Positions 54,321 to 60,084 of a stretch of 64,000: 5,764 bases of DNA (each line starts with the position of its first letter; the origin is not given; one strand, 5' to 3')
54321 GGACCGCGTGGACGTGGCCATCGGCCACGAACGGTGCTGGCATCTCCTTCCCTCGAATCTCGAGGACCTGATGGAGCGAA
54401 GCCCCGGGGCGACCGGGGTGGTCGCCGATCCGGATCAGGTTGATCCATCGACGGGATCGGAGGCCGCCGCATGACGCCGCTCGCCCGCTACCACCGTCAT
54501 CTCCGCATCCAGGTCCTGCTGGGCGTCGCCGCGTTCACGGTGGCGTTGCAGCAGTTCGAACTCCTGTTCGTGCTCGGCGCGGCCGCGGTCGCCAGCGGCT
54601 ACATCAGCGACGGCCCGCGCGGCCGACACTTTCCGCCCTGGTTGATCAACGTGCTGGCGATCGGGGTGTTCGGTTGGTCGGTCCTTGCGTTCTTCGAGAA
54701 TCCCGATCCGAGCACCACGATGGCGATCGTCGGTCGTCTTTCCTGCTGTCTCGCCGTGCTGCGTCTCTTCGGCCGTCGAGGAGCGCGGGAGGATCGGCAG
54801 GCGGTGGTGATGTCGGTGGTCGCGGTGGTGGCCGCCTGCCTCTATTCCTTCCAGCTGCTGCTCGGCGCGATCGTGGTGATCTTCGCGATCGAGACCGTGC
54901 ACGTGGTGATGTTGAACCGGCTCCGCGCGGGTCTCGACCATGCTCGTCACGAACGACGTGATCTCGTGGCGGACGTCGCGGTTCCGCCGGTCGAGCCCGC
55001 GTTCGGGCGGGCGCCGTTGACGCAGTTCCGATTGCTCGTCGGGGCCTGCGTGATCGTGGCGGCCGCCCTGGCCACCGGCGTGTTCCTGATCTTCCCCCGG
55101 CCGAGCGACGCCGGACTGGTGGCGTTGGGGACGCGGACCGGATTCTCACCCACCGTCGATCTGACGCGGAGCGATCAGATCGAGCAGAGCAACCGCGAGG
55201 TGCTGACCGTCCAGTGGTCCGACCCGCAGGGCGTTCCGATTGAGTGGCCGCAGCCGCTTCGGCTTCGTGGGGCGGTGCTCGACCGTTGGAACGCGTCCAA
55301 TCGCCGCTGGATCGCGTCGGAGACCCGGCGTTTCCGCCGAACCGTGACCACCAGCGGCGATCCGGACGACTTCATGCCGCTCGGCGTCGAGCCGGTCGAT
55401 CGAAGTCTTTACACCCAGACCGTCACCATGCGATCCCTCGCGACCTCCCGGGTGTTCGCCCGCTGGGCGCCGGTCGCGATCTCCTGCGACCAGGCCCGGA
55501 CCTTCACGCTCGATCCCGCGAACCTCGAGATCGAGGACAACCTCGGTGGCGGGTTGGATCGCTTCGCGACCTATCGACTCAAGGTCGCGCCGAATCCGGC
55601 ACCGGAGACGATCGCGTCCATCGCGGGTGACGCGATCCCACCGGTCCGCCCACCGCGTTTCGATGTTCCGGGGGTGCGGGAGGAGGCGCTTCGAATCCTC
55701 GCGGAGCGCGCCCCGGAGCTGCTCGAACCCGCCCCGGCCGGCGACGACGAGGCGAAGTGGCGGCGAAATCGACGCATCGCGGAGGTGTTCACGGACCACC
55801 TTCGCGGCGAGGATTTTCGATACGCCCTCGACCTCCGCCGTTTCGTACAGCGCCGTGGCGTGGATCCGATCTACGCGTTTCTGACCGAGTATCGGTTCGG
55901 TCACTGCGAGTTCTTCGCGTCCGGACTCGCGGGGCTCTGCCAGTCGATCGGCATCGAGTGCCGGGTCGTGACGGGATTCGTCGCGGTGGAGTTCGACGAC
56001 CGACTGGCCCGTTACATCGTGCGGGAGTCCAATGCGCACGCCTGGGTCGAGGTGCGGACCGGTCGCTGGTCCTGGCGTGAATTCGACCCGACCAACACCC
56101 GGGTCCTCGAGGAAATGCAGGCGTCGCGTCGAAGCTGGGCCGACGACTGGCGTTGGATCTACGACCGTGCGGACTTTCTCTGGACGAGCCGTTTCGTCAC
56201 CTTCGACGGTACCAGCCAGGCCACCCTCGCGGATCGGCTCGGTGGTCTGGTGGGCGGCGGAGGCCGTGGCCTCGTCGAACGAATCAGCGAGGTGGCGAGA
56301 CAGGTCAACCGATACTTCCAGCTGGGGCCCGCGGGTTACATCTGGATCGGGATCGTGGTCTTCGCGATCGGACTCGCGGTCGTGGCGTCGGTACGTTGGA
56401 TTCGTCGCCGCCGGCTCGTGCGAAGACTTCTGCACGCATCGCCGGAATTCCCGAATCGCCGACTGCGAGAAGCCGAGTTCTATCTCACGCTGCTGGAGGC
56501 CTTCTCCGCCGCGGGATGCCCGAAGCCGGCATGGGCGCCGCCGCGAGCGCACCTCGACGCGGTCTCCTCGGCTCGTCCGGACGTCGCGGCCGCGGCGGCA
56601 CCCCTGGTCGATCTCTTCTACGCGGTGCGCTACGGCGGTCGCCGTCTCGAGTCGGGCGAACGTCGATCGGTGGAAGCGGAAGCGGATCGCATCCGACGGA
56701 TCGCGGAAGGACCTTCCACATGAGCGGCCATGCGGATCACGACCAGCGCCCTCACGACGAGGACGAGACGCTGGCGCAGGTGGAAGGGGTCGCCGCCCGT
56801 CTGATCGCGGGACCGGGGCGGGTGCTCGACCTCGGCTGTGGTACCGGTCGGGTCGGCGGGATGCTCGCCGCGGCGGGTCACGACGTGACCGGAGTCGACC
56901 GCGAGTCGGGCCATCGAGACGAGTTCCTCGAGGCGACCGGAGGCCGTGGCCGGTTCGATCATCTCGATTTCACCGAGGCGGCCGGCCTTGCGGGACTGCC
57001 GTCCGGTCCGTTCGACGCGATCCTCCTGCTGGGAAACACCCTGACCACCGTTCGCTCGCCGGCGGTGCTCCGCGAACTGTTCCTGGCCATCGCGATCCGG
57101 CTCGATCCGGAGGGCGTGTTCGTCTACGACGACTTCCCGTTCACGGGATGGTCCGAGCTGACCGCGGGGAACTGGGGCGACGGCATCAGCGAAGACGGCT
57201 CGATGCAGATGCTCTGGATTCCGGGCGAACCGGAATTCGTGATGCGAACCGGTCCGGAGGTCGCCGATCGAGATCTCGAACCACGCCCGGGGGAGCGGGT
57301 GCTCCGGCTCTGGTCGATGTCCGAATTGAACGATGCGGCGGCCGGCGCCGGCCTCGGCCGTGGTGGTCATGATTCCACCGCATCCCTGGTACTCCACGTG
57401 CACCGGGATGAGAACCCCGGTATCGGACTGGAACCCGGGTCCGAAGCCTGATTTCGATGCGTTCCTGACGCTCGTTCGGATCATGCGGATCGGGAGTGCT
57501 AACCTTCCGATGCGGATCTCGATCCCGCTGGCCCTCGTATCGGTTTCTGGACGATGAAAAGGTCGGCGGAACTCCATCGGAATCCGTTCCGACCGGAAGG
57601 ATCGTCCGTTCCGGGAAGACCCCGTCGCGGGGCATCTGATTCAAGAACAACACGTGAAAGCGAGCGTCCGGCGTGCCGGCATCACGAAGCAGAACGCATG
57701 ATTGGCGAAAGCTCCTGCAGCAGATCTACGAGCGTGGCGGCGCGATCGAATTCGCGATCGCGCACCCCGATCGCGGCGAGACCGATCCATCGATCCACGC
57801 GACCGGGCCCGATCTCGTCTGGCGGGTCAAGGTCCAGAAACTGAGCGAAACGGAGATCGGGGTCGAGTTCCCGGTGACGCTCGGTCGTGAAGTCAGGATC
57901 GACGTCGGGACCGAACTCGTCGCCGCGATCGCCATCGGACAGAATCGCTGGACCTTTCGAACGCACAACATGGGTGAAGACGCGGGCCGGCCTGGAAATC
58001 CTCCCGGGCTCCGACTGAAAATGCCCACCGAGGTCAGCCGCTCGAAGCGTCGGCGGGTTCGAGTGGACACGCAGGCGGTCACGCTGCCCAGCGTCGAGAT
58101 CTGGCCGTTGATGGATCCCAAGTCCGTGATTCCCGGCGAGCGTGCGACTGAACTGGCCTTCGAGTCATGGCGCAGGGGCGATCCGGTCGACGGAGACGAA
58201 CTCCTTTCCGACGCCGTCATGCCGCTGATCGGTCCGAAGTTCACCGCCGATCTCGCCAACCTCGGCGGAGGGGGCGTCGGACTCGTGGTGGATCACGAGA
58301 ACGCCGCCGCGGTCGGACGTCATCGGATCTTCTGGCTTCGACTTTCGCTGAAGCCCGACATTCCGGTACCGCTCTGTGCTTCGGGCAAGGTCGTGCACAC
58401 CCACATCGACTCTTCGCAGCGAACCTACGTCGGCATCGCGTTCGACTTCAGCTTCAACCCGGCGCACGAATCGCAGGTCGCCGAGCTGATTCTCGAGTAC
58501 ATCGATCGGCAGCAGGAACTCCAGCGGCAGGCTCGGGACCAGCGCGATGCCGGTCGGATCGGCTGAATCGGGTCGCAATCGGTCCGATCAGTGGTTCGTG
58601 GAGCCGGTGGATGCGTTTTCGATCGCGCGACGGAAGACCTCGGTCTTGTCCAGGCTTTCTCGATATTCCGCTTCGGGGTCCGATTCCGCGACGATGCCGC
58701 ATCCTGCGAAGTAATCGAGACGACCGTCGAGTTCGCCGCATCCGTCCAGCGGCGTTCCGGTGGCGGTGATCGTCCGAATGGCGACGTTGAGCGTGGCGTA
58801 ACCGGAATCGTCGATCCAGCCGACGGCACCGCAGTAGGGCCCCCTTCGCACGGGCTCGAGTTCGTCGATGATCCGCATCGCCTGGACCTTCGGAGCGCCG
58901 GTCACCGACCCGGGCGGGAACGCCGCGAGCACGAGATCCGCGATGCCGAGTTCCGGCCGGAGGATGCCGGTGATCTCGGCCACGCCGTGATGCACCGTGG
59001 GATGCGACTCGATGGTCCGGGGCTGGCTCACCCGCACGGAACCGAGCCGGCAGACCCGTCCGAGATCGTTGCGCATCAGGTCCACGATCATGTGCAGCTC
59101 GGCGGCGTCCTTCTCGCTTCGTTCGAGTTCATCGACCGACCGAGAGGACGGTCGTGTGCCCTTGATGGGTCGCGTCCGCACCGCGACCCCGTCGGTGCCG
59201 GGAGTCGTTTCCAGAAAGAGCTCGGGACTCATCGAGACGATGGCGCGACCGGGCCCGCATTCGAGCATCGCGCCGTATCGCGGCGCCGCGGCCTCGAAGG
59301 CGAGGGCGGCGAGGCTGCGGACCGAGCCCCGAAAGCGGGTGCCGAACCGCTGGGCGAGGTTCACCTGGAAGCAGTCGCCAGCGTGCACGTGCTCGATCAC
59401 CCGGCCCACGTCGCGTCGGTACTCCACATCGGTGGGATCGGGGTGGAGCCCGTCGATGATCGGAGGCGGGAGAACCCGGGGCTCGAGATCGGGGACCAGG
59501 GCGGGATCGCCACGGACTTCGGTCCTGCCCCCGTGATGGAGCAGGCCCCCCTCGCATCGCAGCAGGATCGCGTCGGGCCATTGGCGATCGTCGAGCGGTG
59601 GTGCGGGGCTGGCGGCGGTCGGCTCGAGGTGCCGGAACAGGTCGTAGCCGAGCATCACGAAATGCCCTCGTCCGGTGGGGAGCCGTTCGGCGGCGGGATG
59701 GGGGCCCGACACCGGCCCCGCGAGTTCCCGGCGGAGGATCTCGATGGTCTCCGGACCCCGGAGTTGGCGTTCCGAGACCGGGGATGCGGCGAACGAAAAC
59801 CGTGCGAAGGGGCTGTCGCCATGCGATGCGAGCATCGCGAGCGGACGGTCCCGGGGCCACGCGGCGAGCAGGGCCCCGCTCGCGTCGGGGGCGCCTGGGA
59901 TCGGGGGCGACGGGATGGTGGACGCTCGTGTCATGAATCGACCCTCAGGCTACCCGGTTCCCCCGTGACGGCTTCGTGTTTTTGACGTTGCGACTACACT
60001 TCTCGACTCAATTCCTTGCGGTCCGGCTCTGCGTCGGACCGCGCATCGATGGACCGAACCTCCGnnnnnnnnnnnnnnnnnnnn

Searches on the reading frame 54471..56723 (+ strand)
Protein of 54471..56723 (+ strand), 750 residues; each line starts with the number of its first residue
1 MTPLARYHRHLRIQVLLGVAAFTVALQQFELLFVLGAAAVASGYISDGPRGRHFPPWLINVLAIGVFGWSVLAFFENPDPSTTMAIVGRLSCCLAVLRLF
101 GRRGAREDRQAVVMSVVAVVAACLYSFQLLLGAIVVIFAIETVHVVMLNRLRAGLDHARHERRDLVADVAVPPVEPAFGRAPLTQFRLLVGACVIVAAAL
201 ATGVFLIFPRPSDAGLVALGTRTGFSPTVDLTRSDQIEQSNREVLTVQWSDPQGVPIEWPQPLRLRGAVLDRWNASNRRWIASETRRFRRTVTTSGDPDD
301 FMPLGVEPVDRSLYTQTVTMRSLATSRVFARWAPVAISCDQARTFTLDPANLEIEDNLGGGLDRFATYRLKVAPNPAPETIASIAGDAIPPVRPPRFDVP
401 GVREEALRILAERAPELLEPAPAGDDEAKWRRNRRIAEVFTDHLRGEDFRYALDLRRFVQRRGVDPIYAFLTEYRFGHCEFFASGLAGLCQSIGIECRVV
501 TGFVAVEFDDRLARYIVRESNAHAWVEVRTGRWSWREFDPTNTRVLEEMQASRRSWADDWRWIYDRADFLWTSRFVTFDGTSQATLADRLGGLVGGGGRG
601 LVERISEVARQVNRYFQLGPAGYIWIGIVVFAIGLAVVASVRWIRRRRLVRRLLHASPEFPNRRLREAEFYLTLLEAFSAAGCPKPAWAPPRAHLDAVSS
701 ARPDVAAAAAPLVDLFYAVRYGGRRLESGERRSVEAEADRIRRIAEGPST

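Call 42: search_protein_families(library=pfam, proteins=[window:54471-56723:+], max_evalue=0.0001)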
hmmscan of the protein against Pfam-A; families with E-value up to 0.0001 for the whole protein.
window:54471-56723:+ (750 aa): 3 families
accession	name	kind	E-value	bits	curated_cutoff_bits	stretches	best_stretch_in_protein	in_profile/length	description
PF11992.13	TgpA_N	-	2.5e-24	86.3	30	1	16-354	4-310/333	TgpA N-terminal domain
PF01841.26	Transglut_core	-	1e-12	48.7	23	1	463-540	39-108/108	Transglutaminase-like superfamily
PF13559.11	DUF4129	-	1.8e-09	38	24.8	1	671-736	2-66/69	Domain of unknown function (DUF4129)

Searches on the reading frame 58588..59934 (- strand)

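Call 42: search_protein_families(library=pfam, proteins=[window:58588-59934:-], max_evalue=0.0001)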
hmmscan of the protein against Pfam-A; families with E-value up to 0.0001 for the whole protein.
window:58588-59934:- (448 aa): 1 family
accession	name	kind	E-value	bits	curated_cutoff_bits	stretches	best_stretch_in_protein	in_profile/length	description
PF00425.24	Chorismate_bind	-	1e-69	235.4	27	1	171-430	4-257/257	chorismate binding enzyme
